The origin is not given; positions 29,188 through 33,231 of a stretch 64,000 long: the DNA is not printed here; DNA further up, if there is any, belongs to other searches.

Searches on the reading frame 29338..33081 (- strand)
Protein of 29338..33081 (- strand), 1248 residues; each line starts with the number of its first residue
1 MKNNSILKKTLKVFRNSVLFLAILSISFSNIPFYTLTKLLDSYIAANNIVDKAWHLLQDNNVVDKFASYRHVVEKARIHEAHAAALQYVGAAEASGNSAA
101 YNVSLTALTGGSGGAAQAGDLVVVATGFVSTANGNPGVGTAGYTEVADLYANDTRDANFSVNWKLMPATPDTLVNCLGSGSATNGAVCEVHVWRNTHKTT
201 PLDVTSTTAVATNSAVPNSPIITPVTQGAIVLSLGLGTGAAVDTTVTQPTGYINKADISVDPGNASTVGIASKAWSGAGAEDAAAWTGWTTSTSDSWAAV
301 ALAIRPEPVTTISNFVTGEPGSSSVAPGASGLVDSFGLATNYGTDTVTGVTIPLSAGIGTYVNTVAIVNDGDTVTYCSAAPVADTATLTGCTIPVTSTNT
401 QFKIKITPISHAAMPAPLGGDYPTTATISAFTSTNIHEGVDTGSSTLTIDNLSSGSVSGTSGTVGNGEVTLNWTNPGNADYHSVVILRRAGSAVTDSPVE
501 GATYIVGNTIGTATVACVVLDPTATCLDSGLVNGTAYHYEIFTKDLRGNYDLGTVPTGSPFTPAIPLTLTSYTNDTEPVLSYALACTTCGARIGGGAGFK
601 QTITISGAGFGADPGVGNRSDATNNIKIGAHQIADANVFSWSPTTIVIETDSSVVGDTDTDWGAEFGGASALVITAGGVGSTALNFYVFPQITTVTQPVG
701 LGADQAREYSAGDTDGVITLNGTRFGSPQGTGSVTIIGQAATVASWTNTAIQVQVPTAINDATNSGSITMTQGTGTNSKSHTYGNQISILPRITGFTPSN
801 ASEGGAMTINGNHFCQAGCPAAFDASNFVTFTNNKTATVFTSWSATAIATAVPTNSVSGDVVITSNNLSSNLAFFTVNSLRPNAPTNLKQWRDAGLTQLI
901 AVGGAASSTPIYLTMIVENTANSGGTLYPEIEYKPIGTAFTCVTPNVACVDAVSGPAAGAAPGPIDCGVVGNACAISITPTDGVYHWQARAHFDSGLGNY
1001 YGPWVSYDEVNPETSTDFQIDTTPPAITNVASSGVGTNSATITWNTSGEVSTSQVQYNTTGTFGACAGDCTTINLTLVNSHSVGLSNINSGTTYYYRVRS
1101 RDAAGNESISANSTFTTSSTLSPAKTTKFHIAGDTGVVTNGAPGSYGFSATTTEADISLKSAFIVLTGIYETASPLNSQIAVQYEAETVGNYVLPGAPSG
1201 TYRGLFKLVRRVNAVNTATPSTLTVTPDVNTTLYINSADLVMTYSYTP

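Call 77: search_protein_families(library=pfam, proteins=[window:29338-33081:-], max_evalue=0.00001)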
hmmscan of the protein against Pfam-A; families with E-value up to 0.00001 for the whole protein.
window:29338-33081:- (1248 aa): 3 families
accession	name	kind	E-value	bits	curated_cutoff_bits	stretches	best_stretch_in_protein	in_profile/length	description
PF16656.11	Pur_ac_phosph_N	-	8.2e-10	39.6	30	1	1031-1117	7-93/93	Purple acid Phosphatase, N-terminal domain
PF00041.27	fn3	-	3.4e-07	30.8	25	1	1026-1115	2-83/84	Fibronectin type III domain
PF01833.30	TIG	-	6e-07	29.8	20.9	0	715-780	16-81/84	IPT/TIG domain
